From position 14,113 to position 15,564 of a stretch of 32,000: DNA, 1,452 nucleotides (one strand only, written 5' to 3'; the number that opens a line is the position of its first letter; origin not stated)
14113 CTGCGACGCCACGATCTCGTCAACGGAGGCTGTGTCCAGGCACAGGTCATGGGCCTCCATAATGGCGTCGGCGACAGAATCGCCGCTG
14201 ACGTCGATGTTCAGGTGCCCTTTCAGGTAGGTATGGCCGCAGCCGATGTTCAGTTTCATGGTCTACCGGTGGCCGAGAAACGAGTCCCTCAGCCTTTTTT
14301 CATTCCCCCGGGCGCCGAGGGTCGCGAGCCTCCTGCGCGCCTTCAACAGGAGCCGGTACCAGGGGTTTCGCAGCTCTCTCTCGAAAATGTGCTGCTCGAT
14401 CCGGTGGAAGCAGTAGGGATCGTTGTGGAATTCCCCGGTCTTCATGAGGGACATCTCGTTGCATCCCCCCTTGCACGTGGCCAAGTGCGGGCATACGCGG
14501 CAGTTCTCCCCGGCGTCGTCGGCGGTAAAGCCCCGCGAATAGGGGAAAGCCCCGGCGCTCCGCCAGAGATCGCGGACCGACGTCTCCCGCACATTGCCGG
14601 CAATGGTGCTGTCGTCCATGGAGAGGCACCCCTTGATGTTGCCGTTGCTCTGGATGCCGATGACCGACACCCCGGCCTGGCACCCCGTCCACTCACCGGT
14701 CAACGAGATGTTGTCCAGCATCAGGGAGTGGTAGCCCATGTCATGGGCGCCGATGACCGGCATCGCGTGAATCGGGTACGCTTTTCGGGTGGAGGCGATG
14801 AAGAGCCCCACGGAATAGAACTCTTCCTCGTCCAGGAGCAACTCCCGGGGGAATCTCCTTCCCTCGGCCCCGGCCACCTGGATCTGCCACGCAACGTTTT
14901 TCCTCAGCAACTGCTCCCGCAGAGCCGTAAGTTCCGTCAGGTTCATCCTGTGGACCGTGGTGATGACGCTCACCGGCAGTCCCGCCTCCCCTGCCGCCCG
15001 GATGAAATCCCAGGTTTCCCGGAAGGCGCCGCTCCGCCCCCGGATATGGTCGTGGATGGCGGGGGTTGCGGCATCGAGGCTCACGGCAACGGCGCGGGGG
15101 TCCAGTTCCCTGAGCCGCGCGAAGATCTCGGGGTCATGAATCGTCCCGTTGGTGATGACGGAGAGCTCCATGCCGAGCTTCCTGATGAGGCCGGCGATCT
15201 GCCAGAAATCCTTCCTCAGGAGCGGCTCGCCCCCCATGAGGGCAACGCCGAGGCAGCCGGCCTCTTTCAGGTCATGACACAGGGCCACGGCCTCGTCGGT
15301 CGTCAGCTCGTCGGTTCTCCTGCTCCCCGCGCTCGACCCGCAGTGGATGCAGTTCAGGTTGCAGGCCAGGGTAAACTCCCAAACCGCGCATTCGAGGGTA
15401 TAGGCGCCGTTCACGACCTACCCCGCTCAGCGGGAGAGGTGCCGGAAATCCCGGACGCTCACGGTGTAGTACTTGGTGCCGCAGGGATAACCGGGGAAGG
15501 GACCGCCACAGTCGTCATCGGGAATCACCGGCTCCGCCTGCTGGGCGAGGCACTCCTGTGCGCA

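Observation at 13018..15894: Radical SAM/SPASM enzyme and methyltransferase-TPR fusion coupled to the Kunitz gene: possible protein-level maturation cassette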

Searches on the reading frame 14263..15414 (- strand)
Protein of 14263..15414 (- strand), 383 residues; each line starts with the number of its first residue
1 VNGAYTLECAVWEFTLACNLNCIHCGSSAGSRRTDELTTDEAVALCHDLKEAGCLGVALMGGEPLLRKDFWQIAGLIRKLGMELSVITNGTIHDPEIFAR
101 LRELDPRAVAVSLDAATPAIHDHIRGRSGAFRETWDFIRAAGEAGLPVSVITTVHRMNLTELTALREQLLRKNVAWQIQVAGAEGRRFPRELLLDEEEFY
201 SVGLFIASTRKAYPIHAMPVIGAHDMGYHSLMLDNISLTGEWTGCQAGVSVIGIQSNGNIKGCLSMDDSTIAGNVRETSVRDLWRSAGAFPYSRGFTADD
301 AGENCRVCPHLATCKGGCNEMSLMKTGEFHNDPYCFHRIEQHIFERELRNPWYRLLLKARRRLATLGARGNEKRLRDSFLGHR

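Call 3: search_protein_families(library=pfam, proteins=[window:14263-15414:-], max_evalue=0.01)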
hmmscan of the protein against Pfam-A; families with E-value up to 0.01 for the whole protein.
window:14263-15414:- (383 aa): 3 families
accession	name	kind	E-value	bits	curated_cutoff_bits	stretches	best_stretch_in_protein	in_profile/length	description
PF04055.27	Radical_SAM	-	3.8e-29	102.4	29.5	1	13-162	2-159/166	Radical SAM superfamily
PF13186.11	SPASM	-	7.9e-07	29.7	21.5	1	245-309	1-67/67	Iron-sulfur cluster-binding domain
PF13353.11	Fer4_12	-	0.00034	21.4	22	1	14-80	11-77/137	4Fe-4S single cluster domain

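Call 4: search_protein_families(library=ncbifam, proteins=[window:14263-15414:-], max_evalue=0.01)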
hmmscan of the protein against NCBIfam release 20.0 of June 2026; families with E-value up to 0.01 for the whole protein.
window:14263-15414:- (383 aa): 72 families (the best 25 are shown)
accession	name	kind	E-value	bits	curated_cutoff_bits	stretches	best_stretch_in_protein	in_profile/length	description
TIGR03913.1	rad_SAM_trio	equivalog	1.9e-57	194.7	591.75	1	10-340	21-357/477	GDL motif peptide-associated radical SAM/SPASM maturase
TIGR04103.1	rSAM_nif11_3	equivalog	1e-55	189.1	725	1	7-341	4-348/412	nif11-class peptide radical SAM maturase 3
TIGR04545.1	rSAM_ahbD_hemeb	equivalog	6.1e-42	144.3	500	1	11-337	3-337/339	heme b synthase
TIGR04055.1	rSAM_NirJ2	equivalog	8.4e-40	137.3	500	1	11-338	3-325/326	putative heme d1 biosynthesis radical SAM protein NirJ2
TIGR03962.1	mycofact_rSAM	equivalog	4.1e-39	134.7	265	2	9-165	13-169/339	mycofactocin radical SAM maturase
TIGR04053.2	TIGR04053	equivalog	8.3e-39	133.9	395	1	10-213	10-217/366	TIGR04053 family radical SAM/SPASM domain-containing protein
TIGR04133.1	rSAM_w_lipo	hypoth_equivalog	1.8e-36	125.8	425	1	6-318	22-331/350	TIGR04133 family radical SAM/SPASM protein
NF050035.1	rSAM_WgK_link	exception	1.4e-35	123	650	2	15-207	16-210/367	radical SAM/SPASM peptide maturase WgkB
TIGR04051.1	rSAM_NirJ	equivalog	3.4e-34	118.4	515.45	2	10-168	4-162/354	heme d1 biosynthesis radical SAM protein NirJ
TIGR04054.1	rSAM_NirJ1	equivalog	6.4e-31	107.3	650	1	10-167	38-195/387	putative heme d1 biosynthesis radical SAM protein NirJ1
NF045574.1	sacti_mat_StsB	exception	7.6e-31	107.4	625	2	7-165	95-252/466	StsB family radical SAM/SPASM domain sactipeptide maturase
TIGR04546.1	rSAM_ahbC_deAc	equivalog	8.1e-31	107.2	650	1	10-213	41-247/390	12,18-didecarboxysiroheme deacetylase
TIGR04250.1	SCM_rSAM_ScmE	equivalog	1.7e-30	106.1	400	2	13-171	8-167/358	SynChlorMet cassette radical SAM/SPASM protein ScmE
TIGR04303.1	GeoRSP_rSAM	equivalog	2.4e-30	106.2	400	1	12-336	9-325/325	GeoRSP system radical SAM/SPASM protein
TIGR02109.1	PQQ_syn_pqqE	equivalog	4.3e-29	101.5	381.35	2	12-167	11-167/358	pyrroloquinoline quinone biosynthesis protein PqqE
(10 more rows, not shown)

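Call 7: find_homologous_proteins(query=window:14263-15414:-, max_evalue=1e-20)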
Query window:14263-15414:- (383 aa): 1604 proteins with E <= 1e-20 among 8000 candidates; the best 120 are listed.
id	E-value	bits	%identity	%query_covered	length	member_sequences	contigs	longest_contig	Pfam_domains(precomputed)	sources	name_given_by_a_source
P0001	1.1e-248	843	94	100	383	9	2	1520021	PF13186.12,PF04055.28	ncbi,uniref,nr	ncbi:radical SAM protein [Geobacter hydrogenophilus]|uniref:Radical SAM core domain-containing prote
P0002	1.2e-232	790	88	100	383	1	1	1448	PF13186.12,PF04055.28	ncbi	-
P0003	1.4e-230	783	87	100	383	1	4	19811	PF13186.12,PF04055.28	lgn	-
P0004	3.3e-228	775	87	100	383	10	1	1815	PF13186.12,PF04055.28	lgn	-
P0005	1.6e-225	767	86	100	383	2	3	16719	PF13186.12,PF04055.28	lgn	-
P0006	1.1e-221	754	85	100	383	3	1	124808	PF13186.12,PF04055.28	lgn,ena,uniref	uniref:Radical SAM protein n=1 Tax=Geobacter metallireducens TaxID=28232 RepID=A0A831XMH5_GEOME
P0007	4.3e-217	739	82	100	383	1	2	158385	PF13186.12,PF04055.28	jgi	-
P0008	3.5e-207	706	79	100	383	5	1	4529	PF13186.12,PF04055.28,PF13353.12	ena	-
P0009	7.1e-197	672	75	100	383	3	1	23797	PF13186.12,PF04055.28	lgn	-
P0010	1.9e-196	671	75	100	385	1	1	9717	PF13186.12,PF04055.28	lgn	-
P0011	4.5e-188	643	71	100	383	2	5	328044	PF13186.12,PF04055.28,PF13353.12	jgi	jgi:radical SAM protein with 4Fe4S-binding SPASM domain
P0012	1.4e-187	642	72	100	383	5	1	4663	PF13186.12,PF04055.28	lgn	-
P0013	2.5e-186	638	70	100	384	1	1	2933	PF13186.12,PF04055.28,PF13353.12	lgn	-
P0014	1.3e-184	632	69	100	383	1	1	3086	PF13186.12,PF04055.28,PF13353.12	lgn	-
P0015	1.3e-181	622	70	99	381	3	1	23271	PF13186.12,PF04055.28,PF13353.12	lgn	-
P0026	2.0e-172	592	67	100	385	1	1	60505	PF13186.12,PF04055.28,PF13353.12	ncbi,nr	ncbi:MAG: radical SAM/SPASM domain-containing protein [Syntrophus sp. (in: bacteria)]|nr:radical SAM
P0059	1.5e-152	526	62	95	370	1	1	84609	PF13186.12,PF04055.28,PF13353.12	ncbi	ncbi:MAG: radical SAM protein [Syntrophorhabdaceae bacterium]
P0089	1.3e-142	494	60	93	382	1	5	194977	PF13186.12,PF04055.28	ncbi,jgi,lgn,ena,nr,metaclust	ncbi:MAG TPA: radical SAM/SPASM domain-containing protein [Elusimicrobia bacterium]|nr:MAG: radical 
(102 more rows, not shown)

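Call 8: find_related_loci(query=window:14263-15414:-, collection=genome_contigs, flank=10000)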
Query window:14263-15414:- (383 aa) in genome_contigs; peptide patterns used: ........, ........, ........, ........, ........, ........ (x = any residue, [..] = any of these).
66 stretches matched a pattern; 14 encode a relative of the query (tblastn E <= 1e-3); 14 distinct loci.
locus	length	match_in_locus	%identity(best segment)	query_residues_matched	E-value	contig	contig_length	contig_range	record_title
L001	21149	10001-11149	94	1-383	0e+0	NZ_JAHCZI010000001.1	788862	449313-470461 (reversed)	Geobacter hydrogenophilus strain DSM 13691 NODE_1_length_788862_cov_233.631665, whole genome shotgun sequence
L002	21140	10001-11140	72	4-383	0e+0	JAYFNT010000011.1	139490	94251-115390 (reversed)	MAG: Geobacteraceae bacterium isolate 5C_26 c_5C_000000077461, whole genome shotgun sequence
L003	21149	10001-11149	71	1-383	0e+0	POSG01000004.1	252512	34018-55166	MAG: Geobacter sp. isolate GAC1 CM3_1000045, whole genome shotgun sequence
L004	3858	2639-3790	60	1-383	3e-170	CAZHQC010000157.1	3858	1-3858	MAG TPA_asm: uncultured Elusimicrobiaceae bacterium isolate binchicken_co49_18 genome assembly, contig: NODE_10582_lengt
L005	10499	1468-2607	60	5-383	9e-162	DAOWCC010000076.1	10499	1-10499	MAG TPA_asm: Elusimicrobiota bacterium isolate CSMAG_1877 CSMAG_1877_k141_3184524_length_10499_cov_10.1180, whole genome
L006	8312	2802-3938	60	5-383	2e-152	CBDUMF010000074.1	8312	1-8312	MAG TPA_asm: uncultured Elusimicrobia bacterium isolate SRR6823441_binner13_Refined_139 genome assembly, contig: ERZ1742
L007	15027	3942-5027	59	1-361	4e-144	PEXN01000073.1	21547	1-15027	MAG: Elusimicrobia bacterium CG08_land_8_20_14_0_20_51_18 CG08_land_8_20_14_0.20_scaffold_895_c, whole genome shotgun se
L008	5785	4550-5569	50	2-342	2e-110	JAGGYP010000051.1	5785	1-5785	MAG: Thermoplasmata archaeon isolate AUK181 PB_MBMC_135_c_000000000070, whole genome shotgun sequence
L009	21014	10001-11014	50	5-343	1e-109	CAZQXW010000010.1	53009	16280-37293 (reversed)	MAG TPA_asm: uncultured Thermoplasmatales archaeon isolate SRP332253_co2_211 genome assembly, contig: NODE_514_length_53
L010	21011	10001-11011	48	4-345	1e-101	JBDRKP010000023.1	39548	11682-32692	MAG: archaeon isolate MEGAHIT-group-1.727 k141_4555084, whole genome shotgun sequence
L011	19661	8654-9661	49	5-345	2e-101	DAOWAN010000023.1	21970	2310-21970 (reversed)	MAG TPA_asm: Candidatus Nanohalarchaeota archaeon isolate CSMAG_1836 CSMAG_1836_k141_4872400_length_21970_cov_12.9935, w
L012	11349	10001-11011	48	4-345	2e-100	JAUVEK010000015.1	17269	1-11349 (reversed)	MAG: Candidatus Nanohalarchaeota archaeon isolate CSMAG_321 CSMAG_321_k141_2413010_length_17269_cov_20.7428, whole genom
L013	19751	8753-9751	42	5-339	3e-93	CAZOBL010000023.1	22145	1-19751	MAG TPA_asm: uncultured Thermoplasmatales archaeon isolate SRP332253_co2_223 genome assembly, contig: NODE_2165_length_2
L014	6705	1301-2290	40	13-342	5e-77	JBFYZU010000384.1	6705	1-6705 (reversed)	MAG: Myxococcota bacterium isolate PPR_0446 k121_3348232, whole genome shotgun sequence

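Call 10: find_encoding_contigs(protein=P0026, flank=6000, max_places=2)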
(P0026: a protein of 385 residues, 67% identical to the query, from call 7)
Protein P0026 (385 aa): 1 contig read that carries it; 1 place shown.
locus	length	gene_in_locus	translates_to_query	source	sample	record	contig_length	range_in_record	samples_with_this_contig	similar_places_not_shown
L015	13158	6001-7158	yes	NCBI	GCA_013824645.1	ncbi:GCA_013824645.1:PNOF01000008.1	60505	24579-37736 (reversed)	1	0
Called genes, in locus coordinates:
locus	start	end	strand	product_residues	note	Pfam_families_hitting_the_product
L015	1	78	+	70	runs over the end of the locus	PF13396:PLDc_N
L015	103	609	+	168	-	-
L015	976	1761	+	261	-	PF21033:RMD1-3 (faint), PF13371:TPR_9 (weak), PF00515:TPR_1 (faint), PF07719:TPR_2 (faint), PF13181:TPR_8 (faint), PF13414:TPR_11 (weak)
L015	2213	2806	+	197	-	-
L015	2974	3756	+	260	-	PF07719:TPR_2 (faint), PF13371:TPR_9, PF21033:RMD1-3 (weak), PF13181:TPR_8 (faint), PF00515:TPR_1 (faint), PF13414:TPR_11 (weak), PF14559:TPR_19 (faint)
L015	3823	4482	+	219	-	PF16266:DUF4919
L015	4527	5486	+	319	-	PF13240:Zn_Ribbon_1, PF10947:DUF2628 (weak)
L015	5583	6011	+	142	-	PF00014:Kunitz_BPTI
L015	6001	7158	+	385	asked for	PF04055:Radical_SAM, PF13353:Fer4_12, PF13186:SPASM (weak)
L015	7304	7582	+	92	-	-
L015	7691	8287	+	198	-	-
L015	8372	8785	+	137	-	-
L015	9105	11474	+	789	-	PF08487:VIT, PF13757:VIT_2, PF00092:VWA, PF13519:VWA_2, PF13768:VWA_3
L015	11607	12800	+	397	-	PF01875:Memo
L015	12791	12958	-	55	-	PF14512:TM1586_NiRdase (weak), PF00881:Nitroreductase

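Call 11: find_encoding_contigs(protein=P0059, flank=6000, max_places=2)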
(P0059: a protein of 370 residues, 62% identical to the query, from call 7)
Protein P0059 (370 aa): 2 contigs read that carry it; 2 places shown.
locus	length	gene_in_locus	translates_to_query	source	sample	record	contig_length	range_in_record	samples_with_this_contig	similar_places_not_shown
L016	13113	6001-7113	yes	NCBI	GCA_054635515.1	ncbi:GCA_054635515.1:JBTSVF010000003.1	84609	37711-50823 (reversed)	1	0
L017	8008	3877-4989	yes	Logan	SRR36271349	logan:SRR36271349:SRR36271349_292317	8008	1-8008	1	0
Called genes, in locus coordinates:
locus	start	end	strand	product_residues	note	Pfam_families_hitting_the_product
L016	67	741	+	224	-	PF08378:NERD, PF01396:Zn_ribbon_Top1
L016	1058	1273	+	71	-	PF07311:Dodecin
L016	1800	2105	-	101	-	-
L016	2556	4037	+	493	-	PF13091:PLDc_2 (weak), PF00614:PLDc (faint), PF13091:PLDc_2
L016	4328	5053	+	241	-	-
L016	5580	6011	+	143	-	PF00014:Kunitz_BPTI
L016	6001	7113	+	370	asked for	PF04055:Radical_SAM, PF13353:Fer4_12 (weak), PF13186:SPASM (faint)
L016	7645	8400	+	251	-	-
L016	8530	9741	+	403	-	PF00079:Serpin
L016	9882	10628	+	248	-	-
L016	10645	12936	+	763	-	PF12796:Ank_2, PF12796:Ank_2, PF13857:Ank_5, PF12796:Ank_2, PF13637:Ank_4, PF00023:Ank, PF13637:Ank_4, PF13857:Ank_5, +14 more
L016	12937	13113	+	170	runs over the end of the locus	-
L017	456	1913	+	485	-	PF13091:PLDc_2 (weak), PF00614:PLDc (faint), PF13091:PLDc_2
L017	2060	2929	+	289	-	-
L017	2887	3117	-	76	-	-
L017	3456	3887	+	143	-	PF00014:Kunitz_BPTI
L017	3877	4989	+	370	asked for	PF04055:Radical_SAM, PF13353:Fer4_12 (weak), PF13186:SPASM (faint)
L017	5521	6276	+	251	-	-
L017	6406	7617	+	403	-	PF00079:Serpin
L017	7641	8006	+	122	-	?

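Call 12: find_encoding_contigs(protein=P0089, flank=6000, max_places=2)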
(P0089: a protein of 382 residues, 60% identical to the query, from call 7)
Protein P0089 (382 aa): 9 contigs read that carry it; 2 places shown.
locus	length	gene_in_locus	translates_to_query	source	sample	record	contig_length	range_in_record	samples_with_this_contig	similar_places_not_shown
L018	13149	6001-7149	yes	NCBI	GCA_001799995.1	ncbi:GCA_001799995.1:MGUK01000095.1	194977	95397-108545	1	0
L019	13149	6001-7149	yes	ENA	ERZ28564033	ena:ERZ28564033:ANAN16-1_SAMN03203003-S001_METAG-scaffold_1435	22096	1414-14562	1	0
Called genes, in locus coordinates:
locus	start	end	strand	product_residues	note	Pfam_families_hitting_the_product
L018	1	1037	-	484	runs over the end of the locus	PF02310:B12-binding, PF04055:Radical_SAM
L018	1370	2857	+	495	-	PF04055:Radical_SAM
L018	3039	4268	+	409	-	-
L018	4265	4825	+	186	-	-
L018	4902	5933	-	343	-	PF01075:Glyco_transf_9 (weak)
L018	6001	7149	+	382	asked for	PF04055:Radical_SAM, PF13186:SPASM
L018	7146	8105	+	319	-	-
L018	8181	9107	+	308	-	PF06271:RDD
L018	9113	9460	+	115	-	-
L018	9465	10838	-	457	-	PF05958:tRNA_U5-meth_tr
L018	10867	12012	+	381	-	PF13231:PMT_2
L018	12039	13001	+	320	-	-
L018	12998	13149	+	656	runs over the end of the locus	PF00128:Alpha-amylase, PF14701:hDGE_amylase (weak)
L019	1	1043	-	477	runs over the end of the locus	-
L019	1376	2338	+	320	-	-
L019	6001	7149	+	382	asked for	PF04055:Radical_SAM, PF13186:SPASM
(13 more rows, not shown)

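Call 28: find_related_loci(query=A2, collection=metagenome_contigs, flank=6000)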
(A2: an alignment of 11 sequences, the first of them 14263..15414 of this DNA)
Query A2 (383 aa) in metagenome_contigs; peptide patterns used: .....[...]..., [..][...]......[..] (x = any residue, [..] = any of these).
600 stretches matched a pattern (row limit reached: there are more); 534 encode a relative of the query (tblastn E <= 1e-3); the best 80 are kept; 80 distinct loci.
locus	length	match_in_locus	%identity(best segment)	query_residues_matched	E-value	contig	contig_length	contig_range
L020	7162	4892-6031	60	5-383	4e-163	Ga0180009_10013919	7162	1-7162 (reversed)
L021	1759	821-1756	71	1-312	1e-164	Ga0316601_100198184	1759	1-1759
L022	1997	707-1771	63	5-358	1e-160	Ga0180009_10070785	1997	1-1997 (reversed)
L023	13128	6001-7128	58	5-383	3e-148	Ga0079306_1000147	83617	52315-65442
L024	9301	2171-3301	56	4-383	5e-144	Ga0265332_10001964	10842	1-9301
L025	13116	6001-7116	54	5-383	1e-139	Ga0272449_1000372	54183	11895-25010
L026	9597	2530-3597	58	6-361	2e-137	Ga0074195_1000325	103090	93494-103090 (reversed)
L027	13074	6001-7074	54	5-362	3e-136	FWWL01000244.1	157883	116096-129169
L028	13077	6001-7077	53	1-364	2e-130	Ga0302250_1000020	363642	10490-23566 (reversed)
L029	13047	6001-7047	56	6-355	1e-126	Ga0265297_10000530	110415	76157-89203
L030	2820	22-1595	50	5-349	3e-120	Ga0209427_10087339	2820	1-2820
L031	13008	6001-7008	51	10-346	3e-113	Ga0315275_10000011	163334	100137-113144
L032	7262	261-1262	50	5-339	4e-113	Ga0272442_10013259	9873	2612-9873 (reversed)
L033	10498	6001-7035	47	4-349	8e-113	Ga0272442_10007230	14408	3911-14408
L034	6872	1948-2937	50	11-341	2e-112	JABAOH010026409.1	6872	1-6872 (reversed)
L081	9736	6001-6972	46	9-344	5e-90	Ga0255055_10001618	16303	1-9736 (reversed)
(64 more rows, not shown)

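Call 34: search_protein_families(library=pfam, proteins=[L010:7526-8821:+, L081:7793-9118:+], max_evalue=10)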
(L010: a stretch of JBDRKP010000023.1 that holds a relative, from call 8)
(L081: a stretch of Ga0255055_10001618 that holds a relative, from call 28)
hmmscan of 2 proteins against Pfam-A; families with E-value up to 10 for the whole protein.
L010:7526-8821:+ (431 aa): 11 families
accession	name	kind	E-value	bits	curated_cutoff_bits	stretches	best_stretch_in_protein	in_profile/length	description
PF13489.12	Methyltransf_23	-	1.9e-07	31.4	27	1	31-140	67-162/164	Methyltransferase domain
PF08241.18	Methyltransf_11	-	2.9e-06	28.3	21.2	1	32-80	47-93/95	Methyltransferase domain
PF20922.3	Anamorsin_N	-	0.0004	20.6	27.1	1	54-97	59-102/163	Anamorsin, N-terminal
PF13649.12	Methyltransf_25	-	0.00063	20.8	27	1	32-78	51-97/97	Methyltransferase domain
PF09851.14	SHOCT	-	0.0044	17.2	27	1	238-253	9-24/28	Short C-terminal domain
PF13847.12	Methyltransf_31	-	0.012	15.8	27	1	34-101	46-129/145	Methyltransferase domain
PF07719.23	TPR_2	-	0.016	15.7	27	1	332-365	1-34/34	Tetratricopeptide repeat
PF00515.34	TPR_1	-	0.022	15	27.8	1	332-365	1-34/34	Tetratricopeptide repeat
PF13414.12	TPR_11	-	0.071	13.3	26.8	1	343-373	5-35/42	TPR repeat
PF11543.14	UN_NPL4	-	0.073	14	21.9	1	161-200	17-56/80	Nuclear pore localisation protein NPL4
PF08242.18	Methyltransf_12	-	0.17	13.1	30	1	32-80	51-98/98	Methyltransferase domain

L081:7793-9118:+ (442 aa): 9 families
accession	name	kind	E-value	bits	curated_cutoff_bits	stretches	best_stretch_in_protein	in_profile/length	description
PF13489.12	Methyltransf_23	-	9.3e-05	22.7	27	1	14-137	46-163/164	Methyltransferase domain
PF08241.18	Methyltransf_11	-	0.00034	21.6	21.2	1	28-78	47-95/95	Methyltransferase domain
PF13847.12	Methyltransf_31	-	0.028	14.6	27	1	32-99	63-135/145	Methyltransferase domain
PF07719.23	TPR_2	-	0.045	14.3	27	1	341-371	4-34/34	Tetratricopeptide repeat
PF20922.3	Anamorsin_N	-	0.062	13.5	27.1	1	58-85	67-94/163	Anamorsin, N-terminal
PF13432.12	TPR_16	-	0.12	13.3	32.7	1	348-398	7-57/65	Tetratricopeptide repeat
PF06411.16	HdeA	-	0.13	13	22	1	86-111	32-57/91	HdeA/HdeB family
PF13649.12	Methyltransf_25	-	0.26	12.4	27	1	30-74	53-97/97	Methyltransferase domain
PF13424.12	TPR_12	-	0.45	11.2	30.1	1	351-402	16-75/77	Tetratricopeptide repeat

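Call 36: search_solved_structures(query=A2, max_evalue=0.001)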
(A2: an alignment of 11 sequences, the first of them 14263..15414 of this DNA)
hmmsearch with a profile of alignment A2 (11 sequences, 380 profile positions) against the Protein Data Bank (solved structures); distinct sequences matched with E-value up to 0.001: 29.
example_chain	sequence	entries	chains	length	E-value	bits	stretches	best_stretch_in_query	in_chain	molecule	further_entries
6efn_A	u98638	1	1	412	2.5e-26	95.8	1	4-171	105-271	Sporulation killing factor maturation protein SkfB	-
6c8v_A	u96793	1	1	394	3.8e-20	75.4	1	12-171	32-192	Coenzyme PQQ synthesis protein E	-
5v1q_A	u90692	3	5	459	4.2e-15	58.8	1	16-322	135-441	Radical SAM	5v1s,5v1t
7vob_C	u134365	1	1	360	5.3e-14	55.2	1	17-176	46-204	Cytosylglucuronate decarboxylase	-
7voc_C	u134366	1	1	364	5.4e-14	55.2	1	17-176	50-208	Cytosylglucuronate decarboxylase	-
5wgg_A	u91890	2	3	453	1.6e-12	50.3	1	11-132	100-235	Radical SAM domain protein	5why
9dfu_A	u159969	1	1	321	4.7e-12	48.8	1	10-199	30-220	Radical SAM core domain-containing protein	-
2fb2_A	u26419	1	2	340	8.9e-12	47.9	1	14-281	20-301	Molybdenum cofactor biosynthesis protein A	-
9dfn_A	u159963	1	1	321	1.1e-11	47.6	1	12-199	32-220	Radical SAM core domain-containing protein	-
1tv7_A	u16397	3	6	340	3e-11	46.1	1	15-198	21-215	Molybdenum cofactor biosynthesis protein A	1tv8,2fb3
4k36_A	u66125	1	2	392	5.4e-11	45.3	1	251-336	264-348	Anaerobic sulfatase-maturating enzyme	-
9dfw_A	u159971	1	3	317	5.5e-11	45.3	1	11-193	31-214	Radical SAM core domain-containing protein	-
6b4c_A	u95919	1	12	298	8.9e-11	44.6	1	11-193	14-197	Viperin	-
9dgw_A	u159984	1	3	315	1e-10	44.4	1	11-193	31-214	Radical SAM core domain-containing protein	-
7n7i_A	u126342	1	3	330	1.2e-10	44.2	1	11-193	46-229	Viperin-like enzyme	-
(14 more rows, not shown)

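Call 48: search_protein_families(library=pfam, proteins=[L016:7645-8400:+, L015:7304-7582:+], max_evalue=0.01)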
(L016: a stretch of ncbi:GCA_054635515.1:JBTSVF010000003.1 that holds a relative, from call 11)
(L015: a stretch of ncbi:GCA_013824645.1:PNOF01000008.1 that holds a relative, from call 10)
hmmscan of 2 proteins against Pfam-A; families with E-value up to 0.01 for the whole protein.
L016:7645-8400:+ (251 aa): 0 families

L015:7304-7582:+ (92 aa): 0 families
